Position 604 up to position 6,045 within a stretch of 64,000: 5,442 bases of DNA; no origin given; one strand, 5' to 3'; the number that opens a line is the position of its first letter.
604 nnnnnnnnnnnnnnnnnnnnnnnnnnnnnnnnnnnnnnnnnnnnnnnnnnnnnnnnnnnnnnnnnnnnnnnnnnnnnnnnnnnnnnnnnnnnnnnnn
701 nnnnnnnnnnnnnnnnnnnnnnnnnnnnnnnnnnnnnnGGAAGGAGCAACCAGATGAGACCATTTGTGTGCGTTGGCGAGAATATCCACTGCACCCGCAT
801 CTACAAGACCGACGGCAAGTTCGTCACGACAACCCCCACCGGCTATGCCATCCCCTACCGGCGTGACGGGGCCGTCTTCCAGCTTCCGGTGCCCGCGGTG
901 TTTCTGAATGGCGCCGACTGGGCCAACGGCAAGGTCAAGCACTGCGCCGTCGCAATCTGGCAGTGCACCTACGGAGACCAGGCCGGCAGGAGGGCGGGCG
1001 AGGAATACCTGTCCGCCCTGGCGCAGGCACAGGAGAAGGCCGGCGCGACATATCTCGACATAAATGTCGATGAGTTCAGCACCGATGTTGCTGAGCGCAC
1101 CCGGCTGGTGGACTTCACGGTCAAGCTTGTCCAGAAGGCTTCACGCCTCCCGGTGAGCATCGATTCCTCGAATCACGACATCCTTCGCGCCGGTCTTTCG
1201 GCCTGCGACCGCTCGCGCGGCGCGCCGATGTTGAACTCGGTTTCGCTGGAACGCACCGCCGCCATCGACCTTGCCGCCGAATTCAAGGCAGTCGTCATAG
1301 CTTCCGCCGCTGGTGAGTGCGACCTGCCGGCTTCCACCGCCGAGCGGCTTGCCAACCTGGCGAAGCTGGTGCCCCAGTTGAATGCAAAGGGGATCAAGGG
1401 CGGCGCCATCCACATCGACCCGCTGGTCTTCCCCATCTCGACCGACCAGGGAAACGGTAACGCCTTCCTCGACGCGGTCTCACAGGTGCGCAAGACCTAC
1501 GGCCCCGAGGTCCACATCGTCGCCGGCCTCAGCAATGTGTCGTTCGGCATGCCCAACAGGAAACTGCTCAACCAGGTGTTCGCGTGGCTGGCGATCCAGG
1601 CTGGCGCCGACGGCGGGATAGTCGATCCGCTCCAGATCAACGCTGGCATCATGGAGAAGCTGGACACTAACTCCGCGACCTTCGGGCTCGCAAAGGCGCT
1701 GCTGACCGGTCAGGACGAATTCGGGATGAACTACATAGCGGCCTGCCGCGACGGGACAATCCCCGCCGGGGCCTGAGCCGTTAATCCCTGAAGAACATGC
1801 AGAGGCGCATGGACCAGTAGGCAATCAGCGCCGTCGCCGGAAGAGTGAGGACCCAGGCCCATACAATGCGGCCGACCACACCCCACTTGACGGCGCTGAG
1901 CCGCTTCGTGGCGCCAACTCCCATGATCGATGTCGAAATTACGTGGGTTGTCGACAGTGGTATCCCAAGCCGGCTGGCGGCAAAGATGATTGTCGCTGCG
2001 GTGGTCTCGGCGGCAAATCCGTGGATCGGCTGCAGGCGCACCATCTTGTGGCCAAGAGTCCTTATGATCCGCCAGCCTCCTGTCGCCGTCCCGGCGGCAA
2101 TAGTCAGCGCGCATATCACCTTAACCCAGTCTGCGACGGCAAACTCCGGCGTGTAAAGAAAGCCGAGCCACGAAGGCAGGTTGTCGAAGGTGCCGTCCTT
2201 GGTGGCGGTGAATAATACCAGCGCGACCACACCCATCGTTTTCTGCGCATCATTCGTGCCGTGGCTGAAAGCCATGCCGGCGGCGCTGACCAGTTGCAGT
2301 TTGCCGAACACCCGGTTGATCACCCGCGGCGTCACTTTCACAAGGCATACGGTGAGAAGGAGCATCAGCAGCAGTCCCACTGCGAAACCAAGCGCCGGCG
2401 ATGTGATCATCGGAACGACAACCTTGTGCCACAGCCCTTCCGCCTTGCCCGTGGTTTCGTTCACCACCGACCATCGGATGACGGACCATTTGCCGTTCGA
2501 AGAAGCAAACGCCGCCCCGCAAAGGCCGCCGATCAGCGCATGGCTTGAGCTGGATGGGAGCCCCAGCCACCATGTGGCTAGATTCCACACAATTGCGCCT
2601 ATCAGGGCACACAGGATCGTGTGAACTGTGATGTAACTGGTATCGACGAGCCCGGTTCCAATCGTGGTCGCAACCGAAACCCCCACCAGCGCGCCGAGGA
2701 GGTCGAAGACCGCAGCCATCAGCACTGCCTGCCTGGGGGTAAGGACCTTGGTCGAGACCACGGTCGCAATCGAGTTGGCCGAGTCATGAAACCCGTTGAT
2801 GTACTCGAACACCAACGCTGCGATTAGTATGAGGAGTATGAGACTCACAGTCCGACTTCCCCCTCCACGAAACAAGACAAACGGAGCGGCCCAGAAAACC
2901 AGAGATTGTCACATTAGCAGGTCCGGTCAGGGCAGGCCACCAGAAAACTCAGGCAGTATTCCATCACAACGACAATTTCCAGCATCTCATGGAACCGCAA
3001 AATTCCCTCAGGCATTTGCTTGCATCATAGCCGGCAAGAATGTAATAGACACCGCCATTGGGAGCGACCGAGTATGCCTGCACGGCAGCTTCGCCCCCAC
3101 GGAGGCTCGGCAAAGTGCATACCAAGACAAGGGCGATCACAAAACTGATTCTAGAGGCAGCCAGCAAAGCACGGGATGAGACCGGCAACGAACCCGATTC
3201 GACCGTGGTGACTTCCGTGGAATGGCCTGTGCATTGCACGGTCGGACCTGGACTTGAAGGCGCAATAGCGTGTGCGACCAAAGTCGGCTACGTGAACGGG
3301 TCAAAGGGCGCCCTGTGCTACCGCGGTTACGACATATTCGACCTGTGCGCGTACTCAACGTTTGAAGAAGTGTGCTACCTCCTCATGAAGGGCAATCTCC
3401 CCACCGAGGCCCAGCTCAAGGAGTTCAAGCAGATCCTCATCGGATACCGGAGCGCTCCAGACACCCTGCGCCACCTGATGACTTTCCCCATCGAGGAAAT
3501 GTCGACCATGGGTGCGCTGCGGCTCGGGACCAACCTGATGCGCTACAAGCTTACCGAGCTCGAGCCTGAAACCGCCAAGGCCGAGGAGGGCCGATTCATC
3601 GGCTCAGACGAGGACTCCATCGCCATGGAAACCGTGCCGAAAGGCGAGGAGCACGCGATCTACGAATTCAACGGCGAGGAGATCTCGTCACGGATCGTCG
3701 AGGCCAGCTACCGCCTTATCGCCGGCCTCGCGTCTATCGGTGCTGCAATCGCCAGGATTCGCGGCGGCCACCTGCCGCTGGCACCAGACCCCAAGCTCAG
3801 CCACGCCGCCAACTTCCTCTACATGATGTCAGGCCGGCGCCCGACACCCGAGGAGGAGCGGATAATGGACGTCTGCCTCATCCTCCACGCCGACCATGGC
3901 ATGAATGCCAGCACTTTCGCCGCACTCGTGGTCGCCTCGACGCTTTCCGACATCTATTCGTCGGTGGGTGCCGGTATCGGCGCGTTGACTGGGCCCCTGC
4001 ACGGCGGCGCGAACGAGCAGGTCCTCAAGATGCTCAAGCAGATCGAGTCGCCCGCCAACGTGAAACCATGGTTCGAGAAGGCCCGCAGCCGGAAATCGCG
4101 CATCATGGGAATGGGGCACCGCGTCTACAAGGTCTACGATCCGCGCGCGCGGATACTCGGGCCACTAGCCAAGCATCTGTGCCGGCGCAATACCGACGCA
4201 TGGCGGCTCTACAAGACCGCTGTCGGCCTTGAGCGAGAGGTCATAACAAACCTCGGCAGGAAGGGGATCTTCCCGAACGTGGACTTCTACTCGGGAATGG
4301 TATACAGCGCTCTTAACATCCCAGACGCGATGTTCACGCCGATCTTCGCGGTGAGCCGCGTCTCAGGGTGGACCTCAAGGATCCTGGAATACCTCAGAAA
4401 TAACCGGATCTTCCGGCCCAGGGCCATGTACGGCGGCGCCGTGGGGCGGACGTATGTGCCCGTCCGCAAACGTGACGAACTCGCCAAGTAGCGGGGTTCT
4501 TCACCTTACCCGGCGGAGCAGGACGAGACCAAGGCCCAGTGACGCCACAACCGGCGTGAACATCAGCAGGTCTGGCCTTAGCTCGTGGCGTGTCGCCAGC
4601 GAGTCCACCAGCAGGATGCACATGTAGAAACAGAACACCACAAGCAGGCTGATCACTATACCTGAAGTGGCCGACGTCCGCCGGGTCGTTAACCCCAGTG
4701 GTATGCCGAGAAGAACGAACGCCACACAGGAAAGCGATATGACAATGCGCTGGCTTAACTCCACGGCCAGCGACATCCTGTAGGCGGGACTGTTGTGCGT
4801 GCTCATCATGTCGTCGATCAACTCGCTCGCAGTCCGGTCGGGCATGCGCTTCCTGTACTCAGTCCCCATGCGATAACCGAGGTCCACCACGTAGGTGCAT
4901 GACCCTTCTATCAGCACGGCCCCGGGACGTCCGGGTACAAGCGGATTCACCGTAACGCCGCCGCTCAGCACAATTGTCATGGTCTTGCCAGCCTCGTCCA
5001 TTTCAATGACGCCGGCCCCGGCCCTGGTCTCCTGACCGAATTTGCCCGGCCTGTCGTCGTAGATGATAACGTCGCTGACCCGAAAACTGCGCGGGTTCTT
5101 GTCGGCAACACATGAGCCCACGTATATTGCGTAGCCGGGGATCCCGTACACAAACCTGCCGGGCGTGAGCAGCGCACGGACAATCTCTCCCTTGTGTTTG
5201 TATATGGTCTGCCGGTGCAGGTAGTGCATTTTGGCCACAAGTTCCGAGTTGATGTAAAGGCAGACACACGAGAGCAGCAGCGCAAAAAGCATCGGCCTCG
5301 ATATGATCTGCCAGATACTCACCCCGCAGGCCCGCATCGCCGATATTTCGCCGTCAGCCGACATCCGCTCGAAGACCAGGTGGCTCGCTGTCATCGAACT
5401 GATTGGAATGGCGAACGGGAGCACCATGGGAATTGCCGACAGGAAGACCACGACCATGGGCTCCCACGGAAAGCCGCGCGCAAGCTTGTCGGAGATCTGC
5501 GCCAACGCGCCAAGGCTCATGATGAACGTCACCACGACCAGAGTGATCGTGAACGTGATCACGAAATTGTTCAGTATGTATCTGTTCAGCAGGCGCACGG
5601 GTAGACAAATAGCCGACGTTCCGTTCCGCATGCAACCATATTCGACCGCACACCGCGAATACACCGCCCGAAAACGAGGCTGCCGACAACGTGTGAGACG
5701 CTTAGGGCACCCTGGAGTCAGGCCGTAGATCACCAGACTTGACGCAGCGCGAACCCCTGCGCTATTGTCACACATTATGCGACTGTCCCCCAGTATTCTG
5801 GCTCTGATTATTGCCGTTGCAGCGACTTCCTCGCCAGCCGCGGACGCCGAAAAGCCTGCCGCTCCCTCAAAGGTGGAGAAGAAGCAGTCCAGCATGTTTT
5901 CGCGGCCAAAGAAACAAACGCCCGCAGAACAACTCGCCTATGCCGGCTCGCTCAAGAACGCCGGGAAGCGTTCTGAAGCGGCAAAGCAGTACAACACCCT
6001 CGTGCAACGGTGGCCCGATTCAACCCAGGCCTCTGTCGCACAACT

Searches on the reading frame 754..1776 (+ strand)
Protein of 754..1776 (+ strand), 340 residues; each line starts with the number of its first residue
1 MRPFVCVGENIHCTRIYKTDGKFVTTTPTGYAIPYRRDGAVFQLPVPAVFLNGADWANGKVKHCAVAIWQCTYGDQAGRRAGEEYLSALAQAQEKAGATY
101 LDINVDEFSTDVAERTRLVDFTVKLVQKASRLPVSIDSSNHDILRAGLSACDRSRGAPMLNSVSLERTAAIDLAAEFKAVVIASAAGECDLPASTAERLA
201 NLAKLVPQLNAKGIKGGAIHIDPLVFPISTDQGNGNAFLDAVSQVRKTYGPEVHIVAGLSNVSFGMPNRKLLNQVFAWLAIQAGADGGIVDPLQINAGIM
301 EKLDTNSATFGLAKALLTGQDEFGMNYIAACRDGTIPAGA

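Call 18: search_protein_families(library=pfam, proteins=[window:754-1776:+], max_evalue=0.001)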
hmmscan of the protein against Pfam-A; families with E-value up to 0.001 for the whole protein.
window:754-1776:+ (340 aa): 1 family
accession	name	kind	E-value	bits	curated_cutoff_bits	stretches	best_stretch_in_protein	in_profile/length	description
PF00809.28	Pterin_bind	-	8.9e-23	81.6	25.5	1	87-291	22-244/244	Pterin binding enzyme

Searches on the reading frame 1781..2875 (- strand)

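Call 18: search_protein_families(library=pfam, proteins=[window:1781-2875:-], max_evalue=0.001)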
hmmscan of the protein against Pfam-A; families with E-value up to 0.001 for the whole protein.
window:1781-2875:- (364 aa): 1 family
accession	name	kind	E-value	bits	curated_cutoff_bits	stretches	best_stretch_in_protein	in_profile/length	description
PF01384.25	PHO4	-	5.9e-98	328.5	33.7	1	27-352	1-350/350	Phosphate transporter family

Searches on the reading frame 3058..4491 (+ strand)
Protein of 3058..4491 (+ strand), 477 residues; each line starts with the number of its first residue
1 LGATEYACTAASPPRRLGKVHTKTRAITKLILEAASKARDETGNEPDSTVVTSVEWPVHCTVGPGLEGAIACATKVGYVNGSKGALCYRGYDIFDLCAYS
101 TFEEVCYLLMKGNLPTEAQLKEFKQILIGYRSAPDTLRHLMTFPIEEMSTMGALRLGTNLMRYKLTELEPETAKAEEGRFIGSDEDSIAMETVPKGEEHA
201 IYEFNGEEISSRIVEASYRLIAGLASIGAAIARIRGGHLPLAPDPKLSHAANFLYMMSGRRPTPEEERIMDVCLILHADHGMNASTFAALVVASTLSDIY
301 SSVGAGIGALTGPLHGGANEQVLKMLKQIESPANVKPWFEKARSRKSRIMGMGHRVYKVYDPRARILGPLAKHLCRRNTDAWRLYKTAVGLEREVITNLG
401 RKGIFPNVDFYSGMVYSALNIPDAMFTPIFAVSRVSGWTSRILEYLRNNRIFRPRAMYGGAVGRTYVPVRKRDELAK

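Call 18: search_protein_families(library=pfam, proteins=[window:3058-4491:+], max_evalue=0.001)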
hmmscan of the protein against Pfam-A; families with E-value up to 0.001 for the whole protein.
window:3058-4491:+ (477 aa): 1 family
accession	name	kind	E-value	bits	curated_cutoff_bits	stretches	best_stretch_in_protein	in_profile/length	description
PF00285.26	Citrate_synt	-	2.2e-121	405.7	27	1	65-455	1-357/357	Citrate synthase, C-terminal domain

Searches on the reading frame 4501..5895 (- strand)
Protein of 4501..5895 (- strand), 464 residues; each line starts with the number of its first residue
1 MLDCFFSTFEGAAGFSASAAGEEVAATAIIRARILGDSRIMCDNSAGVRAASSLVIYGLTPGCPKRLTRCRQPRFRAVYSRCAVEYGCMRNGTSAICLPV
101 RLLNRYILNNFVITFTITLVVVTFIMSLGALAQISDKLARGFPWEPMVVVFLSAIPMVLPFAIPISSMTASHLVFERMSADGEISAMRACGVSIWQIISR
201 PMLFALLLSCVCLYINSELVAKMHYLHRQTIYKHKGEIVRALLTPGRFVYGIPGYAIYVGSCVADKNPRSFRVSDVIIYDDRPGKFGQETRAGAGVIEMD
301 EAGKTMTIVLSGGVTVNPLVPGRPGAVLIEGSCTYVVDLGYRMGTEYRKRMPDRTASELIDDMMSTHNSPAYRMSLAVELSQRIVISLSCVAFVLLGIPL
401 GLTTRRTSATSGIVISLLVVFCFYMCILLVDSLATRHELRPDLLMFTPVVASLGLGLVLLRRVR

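Call 18: search_protein_families(library=pfam, proteins=[window:4501-5895:-], max_evalue=0.001)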
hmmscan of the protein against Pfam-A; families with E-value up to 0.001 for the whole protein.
window:4501-5895:- (464 aa): 1 family
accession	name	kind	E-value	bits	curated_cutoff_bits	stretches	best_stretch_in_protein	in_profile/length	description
PF03739.19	LptF_LptG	-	1.7e-57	195.5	27.9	1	105-462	1-353/353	Lipopolysaccharide export system permease LptF/LptG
